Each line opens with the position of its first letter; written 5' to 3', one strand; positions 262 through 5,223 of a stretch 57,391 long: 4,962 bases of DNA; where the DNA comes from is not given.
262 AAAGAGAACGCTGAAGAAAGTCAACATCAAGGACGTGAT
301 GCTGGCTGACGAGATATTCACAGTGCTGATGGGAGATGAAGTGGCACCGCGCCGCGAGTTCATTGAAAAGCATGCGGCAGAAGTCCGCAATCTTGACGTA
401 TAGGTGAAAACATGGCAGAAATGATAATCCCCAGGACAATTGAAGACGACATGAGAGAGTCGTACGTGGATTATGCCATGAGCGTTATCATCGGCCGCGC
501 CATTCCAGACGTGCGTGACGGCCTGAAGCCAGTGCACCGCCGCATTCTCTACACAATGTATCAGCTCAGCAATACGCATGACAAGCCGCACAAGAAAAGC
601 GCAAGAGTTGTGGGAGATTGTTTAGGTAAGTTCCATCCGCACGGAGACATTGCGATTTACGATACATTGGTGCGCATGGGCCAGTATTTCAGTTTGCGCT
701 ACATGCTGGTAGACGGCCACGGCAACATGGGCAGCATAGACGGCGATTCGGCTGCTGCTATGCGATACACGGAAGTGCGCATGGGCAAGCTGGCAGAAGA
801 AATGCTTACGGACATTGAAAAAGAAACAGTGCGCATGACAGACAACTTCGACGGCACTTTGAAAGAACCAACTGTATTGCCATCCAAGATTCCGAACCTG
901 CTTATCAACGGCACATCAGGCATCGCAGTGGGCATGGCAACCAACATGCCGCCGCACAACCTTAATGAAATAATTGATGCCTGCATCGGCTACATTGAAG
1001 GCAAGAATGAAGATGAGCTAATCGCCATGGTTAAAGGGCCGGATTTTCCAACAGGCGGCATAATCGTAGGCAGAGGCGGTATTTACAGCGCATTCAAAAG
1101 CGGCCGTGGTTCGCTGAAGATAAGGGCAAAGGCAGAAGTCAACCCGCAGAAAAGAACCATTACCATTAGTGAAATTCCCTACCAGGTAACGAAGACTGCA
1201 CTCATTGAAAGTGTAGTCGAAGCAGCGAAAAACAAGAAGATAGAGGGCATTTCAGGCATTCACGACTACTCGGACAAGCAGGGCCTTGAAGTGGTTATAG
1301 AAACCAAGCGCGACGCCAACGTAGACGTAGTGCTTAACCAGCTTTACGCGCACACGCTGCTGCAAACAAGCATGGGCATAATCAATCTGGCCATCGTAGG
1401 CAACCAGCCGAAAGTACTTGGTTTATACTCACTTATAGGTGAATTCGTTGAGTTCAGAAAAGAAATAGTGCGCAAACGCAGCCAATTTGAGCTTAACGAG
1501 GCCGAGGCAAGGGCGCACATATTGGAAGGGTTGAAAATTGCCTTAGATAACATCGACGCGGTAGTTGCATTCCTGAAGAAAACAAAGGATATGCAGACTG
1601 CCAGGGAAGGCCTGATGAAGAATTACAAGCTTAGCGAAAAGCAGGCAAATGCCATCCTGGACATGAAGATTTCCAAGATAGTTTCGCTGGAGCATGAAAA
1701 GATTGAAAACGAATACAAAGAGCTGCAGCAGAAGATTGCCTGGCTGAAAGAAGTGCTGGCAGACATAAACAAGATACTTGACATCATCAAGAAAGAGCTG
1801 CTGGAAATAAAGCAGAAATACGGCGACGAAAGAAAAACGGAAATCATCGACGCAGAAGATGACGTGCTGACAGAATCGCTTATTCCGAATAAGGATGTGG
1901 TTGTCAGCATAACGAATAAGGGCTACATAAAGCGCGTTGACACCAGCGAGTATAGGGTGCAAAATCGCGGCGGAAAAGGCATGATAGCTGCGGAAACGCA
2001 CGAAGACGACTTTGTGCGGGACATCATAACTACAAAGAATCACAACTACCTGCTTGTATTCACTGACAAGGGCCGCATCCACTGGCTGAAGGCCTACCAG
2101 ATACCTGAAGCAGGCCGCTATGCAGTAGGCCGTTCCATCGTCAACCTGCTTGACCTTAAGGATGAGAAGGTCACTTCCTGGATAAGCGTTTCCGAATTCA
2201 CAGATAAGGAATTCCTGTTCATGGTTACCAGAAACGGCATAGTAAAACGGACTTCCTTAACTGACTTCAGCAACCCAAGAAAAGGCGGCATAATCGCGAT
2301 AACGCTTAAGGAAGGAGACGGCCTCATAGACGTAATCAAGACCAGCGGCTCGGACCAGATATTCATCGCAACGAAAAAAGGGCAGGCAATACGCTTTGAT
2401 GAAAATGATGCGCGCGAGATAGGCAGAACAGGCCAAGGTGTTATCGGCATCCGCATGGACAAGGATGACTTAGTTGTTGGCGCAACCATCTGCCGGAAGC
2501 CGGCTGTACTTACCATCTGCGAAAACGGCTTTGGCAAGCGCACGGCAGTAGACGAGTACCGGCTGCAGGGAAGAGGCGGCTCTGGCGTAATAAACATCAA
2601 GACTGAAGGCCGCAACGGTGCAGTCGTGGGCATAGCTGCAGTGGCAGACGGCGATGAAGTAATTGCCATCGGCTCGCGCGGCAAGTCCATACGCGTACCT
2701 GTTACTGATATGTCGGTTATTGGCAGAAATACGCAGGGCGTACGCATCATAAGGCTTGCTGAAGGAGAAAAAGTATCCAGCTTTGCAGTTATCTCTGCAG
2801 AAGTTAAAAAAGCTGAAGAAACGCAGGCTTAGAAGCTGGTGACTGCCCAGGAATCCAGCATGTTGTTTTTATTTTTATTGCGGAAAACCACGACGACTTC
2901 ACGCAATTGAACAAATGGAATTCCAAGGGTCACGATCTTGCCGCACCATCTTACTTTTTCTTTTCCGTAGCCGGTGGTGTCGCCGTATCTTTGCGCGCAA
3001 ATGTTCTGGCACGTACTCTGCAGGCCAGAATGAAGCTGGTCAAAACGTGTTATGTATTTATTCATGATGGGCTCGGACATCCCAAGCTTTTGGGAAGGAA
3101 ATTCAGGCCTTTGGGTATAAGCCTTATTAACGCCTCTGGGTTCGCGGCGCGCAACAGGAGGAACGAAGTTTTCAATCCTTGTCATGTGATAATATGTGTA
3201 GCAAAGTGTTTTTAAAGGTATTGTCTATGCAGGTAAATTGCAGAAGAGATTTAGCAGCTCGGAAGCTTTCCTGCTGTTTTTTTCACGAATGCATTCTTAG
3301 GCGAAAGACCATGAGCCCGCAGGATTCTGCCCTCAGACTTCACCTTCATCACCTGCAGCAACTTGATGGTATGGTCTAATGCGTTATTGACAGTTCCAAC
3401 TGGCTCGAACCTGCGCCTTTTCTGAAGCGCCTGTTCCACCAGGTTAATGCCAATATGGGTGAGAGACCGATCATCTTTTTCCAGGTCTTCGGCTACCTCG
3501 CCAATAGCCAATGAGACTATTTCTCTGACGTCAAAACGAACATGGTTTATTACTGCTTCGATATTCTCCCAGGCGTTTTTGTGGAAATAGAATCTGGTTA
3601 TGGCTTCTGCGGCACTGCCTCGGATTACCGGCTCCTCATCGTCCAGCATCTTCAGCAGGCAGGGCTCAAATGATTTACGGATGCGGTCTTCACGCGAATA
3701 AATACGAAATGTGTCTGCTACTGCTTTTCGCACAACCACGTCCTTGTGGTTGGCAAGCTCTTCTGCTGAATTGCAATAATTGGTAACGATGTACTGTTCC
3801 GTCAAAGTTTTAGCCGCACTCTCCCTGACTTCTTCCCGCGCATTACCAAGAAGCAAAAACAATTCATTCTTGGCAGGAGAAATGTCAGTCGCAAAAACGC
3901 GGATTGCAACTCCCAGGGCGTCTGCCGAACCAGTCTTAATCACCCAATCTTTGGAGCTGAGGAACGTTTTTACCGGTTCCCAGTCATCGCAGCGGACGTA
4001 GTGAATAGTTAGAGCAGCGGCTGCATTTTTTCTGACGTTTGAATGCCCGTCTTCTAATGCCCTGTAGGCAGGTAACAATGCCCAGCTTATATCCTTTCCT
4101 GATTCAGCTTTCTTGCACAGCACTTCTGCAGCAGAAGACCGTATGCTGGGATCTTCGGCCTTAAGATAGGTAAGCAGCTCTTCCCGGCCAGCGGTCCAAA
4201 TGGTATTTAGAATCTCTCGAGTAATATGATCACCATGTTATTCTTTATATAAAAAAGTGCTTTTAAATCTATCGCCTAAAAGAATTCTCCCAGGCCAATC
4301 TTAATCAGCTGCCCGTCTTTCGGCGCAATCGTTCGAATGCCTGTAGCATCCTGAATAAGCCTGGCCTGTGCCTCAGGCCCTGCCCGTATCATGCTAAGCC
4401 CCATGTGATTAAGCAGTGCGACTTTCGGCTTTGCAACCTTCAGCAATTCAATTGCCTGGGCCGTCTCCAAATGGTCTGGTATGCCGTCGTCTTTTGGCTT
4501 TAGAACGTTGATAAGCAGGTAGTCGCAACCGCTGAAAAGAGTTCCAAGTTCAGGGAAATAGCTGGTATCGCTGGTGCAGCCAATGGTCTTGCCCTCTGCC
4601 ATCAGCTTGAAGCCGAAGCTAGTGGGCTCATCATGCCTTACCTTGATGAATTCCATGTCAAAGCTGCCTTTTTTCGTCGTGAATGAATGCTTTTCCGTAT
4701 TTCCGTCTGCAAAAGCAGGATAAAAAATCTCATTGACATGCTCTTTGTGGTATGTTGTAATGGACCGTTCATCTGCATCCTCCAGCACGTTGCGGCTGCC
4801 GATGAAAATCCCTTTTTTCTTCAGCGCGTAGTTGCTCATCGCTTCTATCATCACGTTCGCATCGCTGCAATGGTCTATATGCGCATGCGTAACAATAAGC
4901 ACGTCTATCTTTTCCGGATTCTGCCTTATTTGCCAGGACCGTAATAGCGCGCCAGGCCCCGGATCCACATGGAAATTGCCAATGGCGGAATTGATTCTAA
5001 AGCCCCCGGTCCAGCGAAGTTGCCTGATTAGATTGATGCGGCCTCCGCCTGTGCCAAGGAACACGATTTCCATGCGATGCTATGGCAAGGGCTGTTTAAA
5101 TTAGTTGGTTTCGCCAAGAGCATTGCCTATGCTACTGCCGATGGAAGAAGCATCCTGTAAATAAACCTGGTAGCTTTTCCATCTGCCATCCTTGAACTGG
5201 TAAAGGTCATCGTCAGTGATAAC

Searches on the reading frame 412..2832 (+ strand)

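Call 9: search_protein_families(library=pfam, proteins=[window:412-2832:+], max_evalue=0.01)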
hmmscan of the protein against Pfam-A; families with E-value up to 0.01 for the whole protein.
window:412-2832:+ (806 aa): 2 families
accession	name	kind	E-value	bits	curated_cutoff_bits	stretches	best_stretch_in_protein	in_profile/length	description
PF00521.26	DNA_topoisoIV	-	5e-163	543.4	31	1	29-463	1-431/432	DNA gyrase/topoisomerase IV, subunit A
PF03989.18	DNA_gyraseA_C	-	2.7e-71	235.2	27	6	648-694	1-47/48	DNA gyrase C-terminal domain, beta-propeller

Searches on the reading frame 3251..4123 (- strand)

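Call 9: search_protein_families(library=pfam, proteins=[window:3251-4123:-], max_evalue=0.01)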
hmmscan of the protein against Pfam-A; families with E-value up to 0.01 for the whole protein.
window:3251-4123:- (290 aa): 8 families
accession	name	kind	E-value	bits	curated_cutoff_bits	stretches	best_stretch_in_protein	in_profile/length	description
PF02985.28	HEAT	-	1.7e-16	59.2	23.5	1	154-179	3-28/31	HEAT repeat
PF13646.12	HEAT_2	-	2.7e-10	40.8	27.7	1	91-175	7-87/88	HEAT repeats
PF13513.12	HEAT_EZ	-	5e-09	36.9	27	0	131-177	3-54/55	HEAT-like repeat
PF12717.13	Cnd1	-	0.0012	19.3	26.4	0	127-184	33-92/162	non-SMC mitotic condensation complex subunit 1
PF04839.18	PSRP-3_Ycf65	-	0.0025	18.4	25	0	44-69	9-34/48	Plastid and cyanobacterial ribosomal protein (PSRP-3 / Ycf65)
PF01602.26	Adaptin_N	-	0.0026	16.8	37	0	112-222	111-226/524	Adaptin N terminal region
PF21581.3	SCD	-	0.0061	17.3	27.5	0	158-190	37-69/75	Stromalin conservative domain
PF00514.29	Arm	-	0.0079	16.7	20.6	0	22-39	20-37/41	Armadillo/beta-catenin-like repeat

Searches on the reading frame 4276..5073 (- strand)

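Call 9: search_protein_families(library=pfam, proteins=[window:4276-5073:-], max_evalue=0.01)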
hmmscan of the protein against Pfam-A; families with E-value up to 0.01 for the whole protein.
window:4276-5073:- (265 aa): 3 families
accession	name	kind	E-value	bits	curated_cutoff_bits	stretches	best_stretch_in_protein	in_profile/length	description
PF12706.13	Lactamase_B_2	-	2.8e-21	76.5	27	1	33-224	2-200/200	Beta-lactamase superfamily domain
PF00753.33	Lactamase_B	-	1.9e-07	31.7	22.7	1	36-77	20-65/196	Metallo-beta-lactamase superfamily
PF13483.12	Lactamase_B_3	-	0.00062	20.2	24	1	25-110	10-83/160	Beta-lactamase superfamily domain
